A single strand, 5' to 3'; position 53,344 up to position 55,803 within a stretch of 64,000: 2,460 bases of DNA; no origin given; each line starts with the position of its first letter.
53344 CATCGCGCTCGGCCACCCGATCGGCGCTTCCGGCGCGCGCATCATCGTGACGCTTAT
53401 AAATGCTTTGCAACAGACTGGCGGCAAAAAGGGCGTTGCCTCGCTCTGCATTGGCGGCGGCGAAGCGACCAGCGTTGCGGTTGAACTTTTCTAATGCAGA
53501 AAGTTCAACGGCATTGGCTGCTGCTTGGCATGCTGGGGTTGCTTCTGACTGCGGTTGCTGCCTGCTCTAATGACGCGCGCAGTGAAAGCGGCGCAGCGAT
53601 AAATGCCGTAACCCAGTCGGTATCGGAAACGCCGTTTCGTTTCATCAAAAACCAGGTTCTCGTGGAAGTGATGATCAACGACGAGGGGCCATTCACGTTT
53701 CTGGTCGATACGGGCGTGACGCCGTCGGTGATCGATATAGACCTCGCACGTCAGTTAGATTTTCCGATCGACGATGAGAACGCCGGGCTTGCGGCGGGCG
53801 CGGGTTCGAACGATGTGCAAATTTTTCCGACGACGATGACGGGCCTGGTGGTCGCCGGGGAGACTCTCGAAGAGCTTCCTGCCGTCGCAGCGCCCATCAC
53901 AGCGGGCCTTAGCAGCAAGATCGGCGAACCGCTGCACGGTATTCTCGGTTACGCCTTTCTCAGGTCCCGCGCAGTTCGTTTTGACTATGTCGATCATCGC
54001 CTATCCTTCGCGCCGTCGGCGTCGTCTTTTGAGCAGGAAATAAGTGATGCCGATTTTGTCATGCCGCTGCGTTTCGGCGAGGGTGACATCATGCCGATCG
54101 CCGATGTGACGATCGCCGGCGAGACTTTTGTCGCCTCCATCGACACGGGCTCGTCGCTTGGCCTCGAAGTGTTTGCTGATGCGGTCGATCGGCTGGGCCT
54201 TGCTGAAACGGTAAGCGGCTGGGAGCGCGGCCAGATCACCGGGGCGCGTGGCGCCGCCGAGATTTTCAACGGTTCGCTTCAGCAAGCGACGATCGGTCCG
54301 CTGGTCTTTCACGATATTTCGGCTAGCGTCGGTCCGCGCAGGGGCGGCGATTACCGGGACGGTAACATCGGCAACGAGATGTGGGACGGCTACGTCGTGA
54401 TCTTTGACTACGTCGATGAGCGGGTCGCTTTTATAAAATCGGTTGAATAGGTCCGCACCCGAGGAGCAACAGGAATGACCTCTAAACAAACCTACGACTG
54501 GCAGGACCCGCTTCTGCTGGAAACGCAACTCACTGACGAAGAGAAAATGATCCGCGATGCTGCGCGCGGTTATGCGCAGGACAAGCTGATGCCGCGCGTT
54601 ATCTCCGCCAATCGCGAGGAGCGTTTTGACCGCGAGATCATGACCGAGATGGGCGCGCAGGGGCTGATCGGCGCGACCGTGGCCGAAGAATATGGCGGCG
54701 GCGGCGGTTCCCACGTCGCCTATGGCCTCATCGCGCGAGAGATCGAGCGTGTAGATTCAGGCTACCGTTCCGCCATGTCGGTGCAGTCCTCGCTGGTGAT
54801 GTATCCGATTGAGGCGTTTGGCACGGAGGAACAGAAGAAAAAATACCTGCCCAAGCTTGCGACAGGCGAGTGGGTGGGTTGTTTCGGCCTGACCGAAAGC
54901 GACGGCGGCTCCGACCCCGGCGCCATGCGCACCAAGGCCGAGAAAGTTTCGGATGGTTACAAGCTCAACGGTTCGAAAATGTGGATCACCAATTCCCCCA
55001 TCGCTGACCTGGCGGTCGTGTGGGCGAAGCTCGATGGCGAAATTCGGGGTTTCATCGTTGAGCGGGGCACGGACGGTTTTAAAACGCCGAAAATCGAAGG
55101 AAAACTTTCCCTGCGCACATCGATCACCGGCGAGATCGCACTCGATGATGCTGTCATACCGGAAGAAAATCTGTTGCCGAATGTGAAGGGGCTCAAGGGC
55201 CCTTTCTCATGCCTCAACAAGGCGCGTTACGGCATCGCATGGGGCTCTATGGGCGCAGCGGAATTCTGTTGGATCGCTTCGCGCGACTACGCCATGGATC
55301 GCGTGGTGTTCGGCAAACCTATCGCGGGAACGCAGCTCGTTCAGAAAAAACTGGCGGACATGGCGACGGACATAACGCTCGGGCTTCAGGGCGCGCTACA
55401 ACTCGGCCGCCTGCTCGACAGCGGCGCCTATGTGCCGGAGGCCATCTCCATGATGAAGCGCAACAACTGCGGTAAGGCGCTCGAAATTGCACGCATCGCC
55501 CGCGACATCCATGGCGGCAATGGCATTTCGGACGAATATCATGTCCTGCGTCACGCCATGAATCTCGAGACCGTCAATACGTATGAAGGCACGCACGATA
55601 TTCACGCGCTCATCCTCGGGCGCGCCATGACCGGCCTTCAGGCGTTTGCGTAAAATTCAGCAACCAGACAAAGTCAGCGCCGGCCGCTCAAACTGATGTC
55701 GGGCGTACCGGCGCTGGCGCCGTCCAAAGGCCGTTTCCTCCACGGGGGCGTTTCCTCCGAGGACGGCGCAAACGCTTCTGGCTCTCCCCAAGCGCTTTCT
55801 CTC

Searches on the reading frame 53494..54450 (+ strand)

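Call 9: search_protein_families(library=ncbifam, proteins=[window:53494-54450:+], max_evalue=0.00001)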
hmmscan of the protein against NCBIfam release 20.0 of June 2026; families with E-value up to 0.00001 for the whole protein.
window:53494-54450:+ (318 aa): 1 family
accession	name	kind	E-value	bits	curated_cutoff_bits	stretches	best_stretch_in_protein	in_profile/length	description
TIGR02281.1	clan_AA_DTGA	subfamily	8.9e-07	29.1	57.95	0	204-282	15-91/121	TIGR02281 family clan AA aspartic protease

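Call 28: search_protein_families(library=pfam, proteins=[window:53494-54450:+], max_evalue=0.01)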
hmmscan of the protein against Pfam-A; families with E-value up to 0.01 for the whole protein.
window:53494-54450:+ (318 aa): 3 families
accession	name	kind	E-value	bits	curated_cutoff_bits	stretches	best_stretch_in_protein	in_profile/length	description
PF13650.11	Asp_protease_2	-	1.8e-22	80.3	24.3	2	57-155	1-90/90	Aspartyl protease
PF13975.11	gag-asp_proteas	-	9e-18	65.1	28.2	2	57-157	1-91/92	gag-polyprotein putative aspartyl protease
PF00077.25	RVP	-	0.009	16.7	20.7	0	53-84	3-33/101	Retroviral aspartyl protease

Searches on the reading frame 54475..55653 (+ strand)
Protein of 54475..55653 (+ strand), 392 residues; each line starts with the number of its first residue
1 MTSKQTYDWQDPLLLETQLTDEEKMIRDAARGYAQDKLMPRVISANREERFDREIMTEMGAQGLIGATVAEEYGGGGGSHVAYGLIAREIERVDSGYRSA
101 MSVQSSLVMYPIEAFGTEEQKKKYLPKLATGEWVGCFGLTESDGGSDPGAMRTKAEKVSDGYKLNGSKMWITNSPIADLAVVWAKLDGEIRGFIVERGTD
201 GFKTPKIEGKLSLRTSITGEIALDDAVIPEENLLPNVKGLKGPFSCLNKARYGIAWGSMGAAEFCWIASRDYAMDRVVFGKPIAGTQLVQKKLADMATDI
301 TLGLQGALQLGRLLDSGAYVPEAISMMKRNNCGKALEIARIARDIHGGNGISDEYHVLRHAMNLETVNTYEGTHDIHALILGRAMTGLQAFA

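Call 9: search_protein_families(library=ncbifam, proteins=[window:54475-55653:+], max_evalue=0.00001)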
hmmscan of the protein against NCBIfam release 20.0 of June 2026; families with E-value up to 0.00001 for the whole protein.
window:54475-55653:+ (392 aa): 22 families
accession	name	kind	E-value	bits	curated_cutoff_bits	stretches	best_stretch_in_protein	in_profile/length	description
NF042972.1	AcrlCoAredClosAcrC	equivalog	4.4e-73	246.1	640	1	16-385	2-376/378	acryloyl-CoA reductase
NF052270.1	Staph_DH_FadE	equivalog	2.8e-68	230.5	600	1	11-391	13-399/400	acyl-CoA dehydrogenase FadE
NF058590.1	AcCoDHFadEBacil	equivalog_domain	3.1e-67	227.4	600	1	16-302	18-308/586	acyl-CoA dehydrogenase FadE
NF045552.1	GlutCoADH_Des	equivalog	4.2e-64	217.1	470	1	16-383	2-377/387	glutaryl-CoA dehydrogenase Acd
NF043006.1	CyhCrbnylCoADH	equivalog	5.3e-47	160.6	650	1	20-385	5-375/380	cyclohexane-1-carbonyl-CoA dehydrogenase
NF045652.1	ProlPCPDhRedW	equivalog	5.2e-44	150.6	650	1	23-385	4-373/376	L-prolyl-[peptidyl-carrier protein] dehydrogenase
NF053553.1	prodigi_MBC_PigA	equivalog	1.4e-43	149.5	500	1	17-385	3-379/381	prodigiosin MBC biosynthesis dehydrogenase PigA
NF042439.1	SulpropCoADesulf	equivalog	3.6e-41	141.2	600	1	28-376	2-361/379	3-sulfinopropanoyl-CoA desulfinase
TIGR03207.1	cyc_hxne_CoA_dh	equivalog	1e-30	106.7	575.35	1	20-384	2-370/372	cyclohexanecarboxyl-CoA dehydrogenase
NF008997.0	PRK12341.1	equivalog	4.1e-30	105.1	537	1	19-385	5-376/382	acyl-CoA dehydrogenase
NF002885.1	PRK03354.1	equivalog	3.7e-27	95.3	540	1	17-385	3-373/378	crotonobetainyl-CoA dehydrogenase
NF007000.1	PRK09463.1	subfamily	1e-23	83.6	600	1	46-179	69-211/726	acyl-CoA dehydrogenase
TIGR03204.1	pimC_large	equivalog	9.3e-21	74.2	623.85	1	19-299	4-290/395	pimeloyl-CoA dehydrogenase large subunit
NF009586.0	PRK13026.1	subfamily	5.1e-18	64.7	608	1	17-179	76-246/777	acyl-CoA dehydrogenase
TIGR04022.1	sulfur_SfnB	equivalog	2.9e-14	52.8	430.9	1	21-243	6-224/391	SfnB family sulfur acquisition oxidoreductase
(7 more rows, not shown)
